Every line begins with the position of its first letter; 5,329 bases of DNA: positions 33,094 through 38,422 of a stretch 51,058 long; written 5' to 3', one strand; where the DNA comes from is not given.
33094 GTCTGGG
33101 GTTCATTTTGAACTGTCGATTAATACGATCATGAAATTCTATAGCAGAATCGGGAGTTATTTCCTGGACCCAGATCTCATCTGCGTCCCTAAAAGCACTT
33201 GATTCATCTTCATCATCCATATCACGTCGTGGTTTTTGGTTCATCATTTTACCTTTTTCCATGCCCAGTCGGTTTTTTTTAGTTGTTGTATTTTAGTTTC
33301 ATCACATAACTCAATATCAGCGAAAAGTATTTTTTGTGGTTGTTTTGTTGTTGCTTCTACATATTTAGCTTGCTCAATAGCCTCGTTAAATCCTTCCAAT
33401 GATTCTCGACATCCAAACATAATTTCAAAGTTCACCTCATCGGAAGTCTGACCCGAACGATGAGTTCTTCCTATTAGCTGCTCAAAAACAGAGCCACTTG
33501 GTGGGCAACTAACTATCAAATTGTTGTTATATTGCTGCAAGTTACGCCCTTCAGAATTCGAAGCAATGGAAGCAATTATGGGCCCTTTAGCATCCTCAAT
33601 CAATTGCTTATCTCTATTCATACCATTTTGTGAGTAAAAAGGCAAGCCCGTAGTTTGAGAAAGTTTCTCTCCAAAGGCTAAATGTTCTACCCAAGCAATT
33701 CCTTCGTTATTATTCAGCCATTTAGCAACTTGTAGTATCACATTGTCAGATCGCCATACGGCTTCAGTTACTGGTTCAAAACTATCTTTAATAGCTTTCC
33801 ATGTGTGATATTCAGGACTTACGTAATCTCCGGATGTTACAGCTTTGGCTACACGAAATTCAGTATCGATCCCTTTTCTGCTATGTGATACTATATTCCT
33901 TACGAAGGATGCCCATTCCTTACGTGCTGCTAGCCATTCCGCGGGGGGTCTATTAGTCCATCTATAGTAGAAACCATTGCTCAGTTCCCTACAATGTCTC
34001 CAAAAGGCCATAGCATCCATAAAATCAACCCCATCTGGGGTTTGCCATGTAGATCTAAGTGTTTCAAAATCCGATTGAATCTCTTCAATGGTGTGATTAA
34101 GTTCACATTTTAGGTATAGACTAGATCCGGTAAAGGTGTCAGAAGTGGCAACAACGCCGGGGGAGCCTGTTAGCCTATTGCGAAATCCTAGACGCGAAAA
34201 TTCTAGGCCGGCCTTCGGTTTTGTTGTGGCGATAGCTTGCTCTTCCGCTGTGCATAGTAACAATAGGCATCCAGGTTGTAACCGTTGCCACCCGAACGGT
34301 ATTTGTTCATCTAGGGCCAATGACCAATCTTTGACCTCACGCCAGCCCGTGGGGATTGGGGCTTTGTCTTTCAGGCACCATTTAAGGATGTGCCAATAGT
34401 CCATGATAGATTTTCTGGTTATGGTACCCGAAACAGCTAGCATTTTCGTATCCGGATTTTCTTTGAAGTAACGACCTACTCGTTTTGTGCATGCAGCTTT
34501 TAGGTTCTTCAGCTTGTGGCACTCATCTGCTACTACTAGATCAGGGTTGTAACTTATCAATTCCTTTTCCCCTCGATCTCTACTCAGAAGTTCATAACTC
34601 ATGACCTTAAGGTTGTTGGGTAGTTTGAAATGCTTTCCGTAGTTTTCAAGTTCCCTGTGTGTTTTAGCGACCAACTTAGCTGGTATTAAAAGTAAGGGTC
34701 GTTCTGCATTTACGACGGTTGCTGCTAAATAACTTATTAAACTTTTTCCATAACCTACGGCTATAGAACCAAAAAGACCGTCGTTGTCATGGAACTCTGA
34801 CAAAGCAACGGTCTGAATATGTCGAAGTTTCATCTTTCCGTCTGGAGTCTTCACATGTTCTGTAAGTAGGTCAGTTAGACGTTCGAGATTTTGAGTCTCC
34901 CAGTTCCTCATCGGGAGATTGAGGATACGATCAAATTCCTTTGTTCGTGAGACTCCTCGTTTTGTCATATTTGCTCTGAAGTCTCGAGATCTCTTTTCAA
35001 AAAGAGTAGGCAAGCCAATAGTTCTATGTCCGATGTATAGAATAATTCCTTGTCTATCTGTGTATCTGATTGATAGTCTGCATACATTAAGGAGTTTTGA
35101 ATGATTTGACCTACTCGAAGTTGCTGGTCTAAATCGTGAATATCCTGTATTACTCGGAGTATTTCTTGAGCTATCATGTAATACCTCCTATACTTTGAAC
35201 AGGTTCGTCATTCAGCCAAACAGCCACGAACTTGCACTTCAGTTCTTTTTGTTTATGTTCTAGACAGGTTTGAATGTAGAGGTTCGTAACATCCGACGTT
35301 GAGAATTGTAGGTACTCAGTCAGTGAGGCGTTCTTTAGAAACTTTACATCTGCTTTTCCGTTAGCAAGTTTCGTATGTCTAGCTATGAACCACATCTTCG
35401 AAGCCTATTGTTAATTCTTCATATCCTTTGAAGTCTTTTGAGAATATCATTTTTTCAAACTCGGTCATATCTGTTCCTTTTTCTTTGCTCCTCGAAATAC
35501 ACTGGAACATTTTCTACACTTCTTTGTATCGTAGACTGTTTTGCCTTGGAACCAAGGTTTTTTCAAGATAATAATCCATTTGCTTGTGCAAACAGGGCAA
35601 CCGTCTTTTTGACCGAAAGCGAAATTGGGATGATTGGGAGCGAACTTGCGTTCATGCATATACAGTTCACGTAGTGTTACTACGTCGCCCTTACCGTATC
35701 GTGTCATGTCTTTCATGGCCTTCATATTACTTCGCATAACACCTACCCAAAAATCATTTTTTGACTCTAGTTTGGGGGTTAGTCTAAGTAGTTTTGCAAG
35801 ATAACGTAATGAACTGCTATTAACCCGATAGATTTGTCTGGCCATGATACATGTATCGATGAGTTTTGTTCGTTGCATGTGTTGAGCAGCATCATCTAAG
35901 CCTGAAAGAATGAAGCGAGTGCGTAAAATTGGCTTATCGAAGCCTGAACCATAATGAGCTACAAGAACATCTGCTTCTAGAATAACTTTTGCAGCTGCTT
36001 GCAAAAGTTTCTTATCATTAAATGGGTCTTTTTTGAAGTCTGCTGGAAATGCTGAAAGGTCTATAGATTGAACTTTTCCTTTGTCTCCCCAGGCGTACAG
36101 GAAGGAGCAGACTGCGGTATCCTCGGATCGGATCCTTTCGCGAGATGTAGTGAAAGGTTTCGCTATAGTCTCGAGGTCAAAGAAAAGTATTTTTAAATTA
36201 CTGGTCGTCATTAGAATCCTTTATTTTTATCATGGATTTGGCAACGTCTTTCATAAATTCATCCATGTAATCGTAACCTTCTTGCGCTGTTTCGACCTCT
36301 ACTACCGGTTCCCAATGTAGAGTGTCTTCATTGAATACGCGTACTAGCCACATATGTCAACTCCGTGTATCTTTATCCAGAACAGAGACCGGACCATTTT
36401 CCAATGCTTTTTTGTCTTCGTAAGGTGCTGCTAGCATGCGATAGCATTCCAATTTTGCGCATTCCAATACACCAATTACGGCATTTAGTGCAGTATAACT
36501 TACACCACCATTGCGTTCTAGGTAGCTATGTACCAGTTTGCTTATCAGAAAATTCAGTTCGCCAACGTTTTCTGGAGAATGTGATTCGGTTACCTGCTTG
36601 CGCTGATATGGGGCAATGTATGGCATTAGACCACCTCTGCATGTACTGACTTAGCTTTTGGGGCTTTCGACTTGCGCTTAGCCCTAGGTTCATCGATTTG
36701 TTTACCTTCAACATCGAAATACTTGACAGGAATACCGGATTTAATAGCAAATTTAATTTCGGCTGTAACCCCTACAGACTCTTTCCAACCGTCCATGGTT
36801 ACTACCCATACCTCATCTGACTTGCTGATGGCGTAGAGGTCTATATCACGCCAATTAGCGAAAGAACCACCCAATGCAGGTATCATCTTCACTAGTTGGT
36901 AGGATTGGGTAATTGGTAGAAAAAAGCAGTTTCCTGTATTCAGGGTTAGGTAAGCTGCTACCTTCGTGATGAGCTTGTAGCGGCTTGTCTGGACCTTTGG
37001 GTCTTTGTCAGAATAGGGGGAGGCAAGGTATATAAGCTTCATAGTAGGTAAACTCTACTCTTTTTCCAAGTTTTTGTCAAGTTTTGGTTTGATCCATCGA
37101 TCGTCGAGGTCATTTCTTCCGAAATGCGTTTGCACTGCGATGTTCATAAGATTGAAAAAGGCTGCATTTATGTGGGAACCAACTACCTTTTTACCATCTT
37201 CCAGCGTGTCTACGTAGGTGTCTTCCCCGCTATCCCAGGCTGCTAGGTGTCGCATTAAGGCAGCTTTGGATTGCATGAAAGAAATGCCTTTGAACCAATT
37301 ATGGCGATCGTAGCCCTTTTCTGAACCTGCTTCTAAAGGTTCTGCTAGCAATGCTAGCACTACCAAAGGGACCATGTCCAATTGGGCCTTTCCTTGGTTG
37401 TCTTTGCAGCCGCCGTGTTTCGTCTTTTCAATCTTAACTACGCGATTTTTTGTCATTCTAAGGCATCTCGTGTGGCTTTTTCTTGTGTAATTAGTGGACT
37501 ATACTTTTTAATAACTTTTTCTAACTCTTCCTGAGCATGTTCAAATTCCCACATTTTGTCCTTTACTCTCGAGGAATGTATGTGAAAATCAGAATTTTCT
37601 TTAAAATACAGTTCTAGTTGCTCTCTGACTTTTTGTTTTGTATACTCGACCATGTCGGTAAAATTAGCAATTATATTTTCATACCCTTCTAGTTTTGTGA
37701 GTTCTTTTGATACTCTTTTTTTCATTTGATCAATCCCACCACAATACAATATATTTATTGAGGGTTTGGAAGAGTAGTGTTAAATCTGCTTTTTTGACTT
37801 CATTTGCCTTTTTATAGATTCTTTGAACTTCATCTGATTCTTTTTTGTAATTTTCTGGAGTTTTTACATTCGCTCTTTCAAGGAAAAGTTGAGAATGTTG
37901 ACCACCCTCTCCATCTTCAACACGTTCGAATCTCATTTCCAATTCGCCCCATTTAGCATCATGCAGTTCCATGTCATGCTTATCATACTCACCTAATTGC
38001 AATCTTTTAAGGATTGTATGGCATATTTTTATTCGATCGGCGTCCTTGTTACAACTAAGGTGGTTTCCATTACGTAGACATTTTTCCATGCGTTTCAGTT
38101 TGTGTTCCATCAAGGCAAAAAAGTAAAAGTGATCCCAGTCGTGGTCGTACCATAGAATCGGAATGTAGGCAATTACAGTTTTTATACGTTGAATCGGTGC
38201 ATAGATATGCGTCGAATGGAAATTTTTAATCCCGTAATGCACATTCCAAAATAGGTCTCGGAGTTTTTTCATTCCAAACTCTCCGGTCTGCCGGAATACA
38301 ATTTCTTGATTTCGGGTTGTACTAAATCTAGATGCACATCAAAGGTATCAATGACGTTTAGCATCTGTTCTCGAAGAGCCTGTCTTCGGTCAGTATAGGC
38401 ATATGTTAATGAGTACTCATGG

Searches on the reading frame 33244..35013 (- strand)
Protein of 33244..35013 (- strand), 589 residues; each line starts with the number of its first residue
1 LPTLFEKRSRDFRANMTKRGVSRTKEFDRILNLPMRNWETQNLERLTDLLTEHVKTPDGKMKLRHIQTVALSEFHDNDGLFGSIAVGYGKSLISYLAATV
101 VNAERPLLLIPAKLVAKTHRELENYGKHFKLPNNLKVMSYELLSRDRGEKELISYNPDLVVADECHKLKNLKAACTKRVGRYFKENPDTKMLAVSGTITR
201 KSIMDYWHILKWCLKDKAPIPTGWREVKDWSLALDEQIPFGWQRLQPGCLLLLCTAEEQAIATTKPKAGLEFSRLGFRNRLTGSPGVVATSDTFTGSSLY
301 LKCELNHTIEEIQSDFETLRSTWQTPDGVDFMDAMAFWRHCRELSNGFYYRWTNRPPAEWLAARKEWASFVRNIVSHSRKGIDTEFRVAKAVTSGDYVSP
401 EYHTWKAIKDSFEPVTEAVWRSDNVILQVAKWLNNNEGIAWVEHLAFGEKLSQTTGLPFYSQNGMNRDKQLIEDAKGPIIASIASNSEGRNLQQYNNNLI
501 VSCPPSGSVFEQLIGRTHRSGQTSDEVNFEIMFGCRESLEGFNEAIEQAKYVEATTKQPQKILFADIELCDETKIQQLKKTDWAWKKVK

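Call 8: search_protein_families(library=pfam, proteins=[window:33244-35013:-], max_evalue=0.01)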
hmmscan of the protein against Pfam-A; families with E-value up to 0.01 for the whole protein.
window:33244-35013:- (589 aa): 4 families
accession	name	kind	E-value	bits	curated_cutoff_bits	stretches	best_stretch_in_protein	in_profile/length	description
PF00270.35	DEAD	-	1.8e-06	28.3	26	1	65-201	2-162/167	DEAD/DEAH box helicase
PF04851.21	ResIII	-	1.2e-05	25.8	22.5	1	61-199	2-163/164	Type III restriction enzyme, res subunit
PF00176.29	SNF2-rel_dom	-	0.00035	20.2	24.9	1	134-217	105-182/290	SNF2-related domain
PF00271.37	Helicase_C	-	0.0053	17.5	23.5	0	473-521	59-110/110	Helicase conserved C-terminal domain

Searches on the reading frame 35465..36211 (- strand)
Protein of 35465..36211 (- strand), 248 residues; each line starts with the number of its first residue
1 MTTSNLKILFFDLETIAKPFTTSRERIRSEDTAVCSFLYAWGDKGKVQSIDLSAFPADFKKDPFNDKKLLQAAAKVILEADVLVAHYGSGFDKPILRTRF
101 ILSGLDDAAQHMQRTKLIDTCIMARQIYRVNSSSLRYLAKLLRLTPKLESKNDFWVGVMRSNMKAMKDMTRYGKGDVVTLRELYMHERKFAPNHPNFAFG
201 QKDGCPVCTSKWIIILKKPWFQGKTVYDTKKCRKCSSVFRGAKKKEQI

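Call 8: search_protein_families(library=pfam, proteins=[window:35465-36211:-], max_evalue=0.01)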
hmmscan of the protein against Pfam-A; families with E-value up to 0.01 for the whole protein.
window:35465-36211:- (248 aa): 1 family
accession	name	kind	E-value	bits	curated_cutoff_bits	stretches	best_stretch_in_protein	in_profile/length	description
PF13482.12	RNase_H_2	-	8.8e-06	26.2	22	1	49-184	32-161/165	RNase_H superfamily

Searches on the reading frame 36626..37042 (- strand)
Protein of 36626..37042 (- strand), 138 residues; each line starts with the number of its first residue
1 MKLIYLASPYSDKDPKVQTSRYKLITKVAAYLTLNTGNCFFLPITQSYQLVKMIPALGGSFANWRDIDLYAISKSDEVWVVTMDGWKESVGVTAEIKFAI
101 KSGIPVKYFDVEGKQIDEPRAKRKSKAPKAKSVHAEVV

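Call 37: search_protein_families(library=phrogs, proteins=[window:36626-37042:-], max_evalue=0.001)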
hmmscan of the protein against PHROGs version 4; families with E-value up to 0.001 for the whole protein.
window:36626-37042:- (138 aa): 1 family
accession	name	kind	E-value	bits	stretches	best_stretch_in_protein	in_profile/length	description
phrog_355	-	DNA, RNA and nucleotide metabolism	8.8e-16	59.1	1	1-129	74-195/249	nucleoside 2-deoxyribosyltransferase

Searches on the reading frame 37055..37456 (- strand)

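Call 37: search_protein_families(library=phrogs, proteins=[window:37055-37456:-], max_evalue=0.001)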
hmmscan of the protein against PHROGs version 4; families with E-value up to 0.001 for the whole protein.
window:37055-37456:- (133 aa): 8 families
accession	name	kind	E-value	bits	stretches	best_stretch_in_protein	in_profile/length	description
phrog_801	-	DNA, RNA and nucleotide metabolism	4.8e-15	57.1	1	11-79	95-163/476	dATP / dGTP pyrophosphohydrolase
phrog_2252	-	lysis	1.5e-14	55.4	1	18-127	105-208/285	endolysin; inhibits RNA polymerase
phrog_11257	-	unknown function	3.3e-11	44.6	1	11-121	8-109/200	-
phrog_5332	-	unknown function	5.1e-10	40.2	1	16-122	115-212/215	-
phrog_16254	-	unknown function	6.5e-07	30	1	13-84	16-86/377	-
phrog_37590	-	unknown function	1e-06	29.1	1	10-85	39-125/341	-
phrog_18716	-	unknown function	1.4e-05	26.3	1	16-80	15-79/114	-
phrog_19680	-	unknown function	4e-05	24.8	1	9-106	83-176/188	-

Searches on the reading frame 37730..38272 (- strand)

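Call 37: search_protein_families(library=phrogs, proteins=[window:37730-38272:-], max_evalue=0.001)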
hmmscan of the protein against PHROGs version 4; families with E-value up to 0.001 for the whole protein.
window:37730-38272:- (180 aa): 1 family
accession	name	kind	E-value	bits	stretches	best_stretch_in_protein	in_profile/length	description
phrog_8579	-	unknown function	5.9e-07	31.1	0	117-180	61-125/125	-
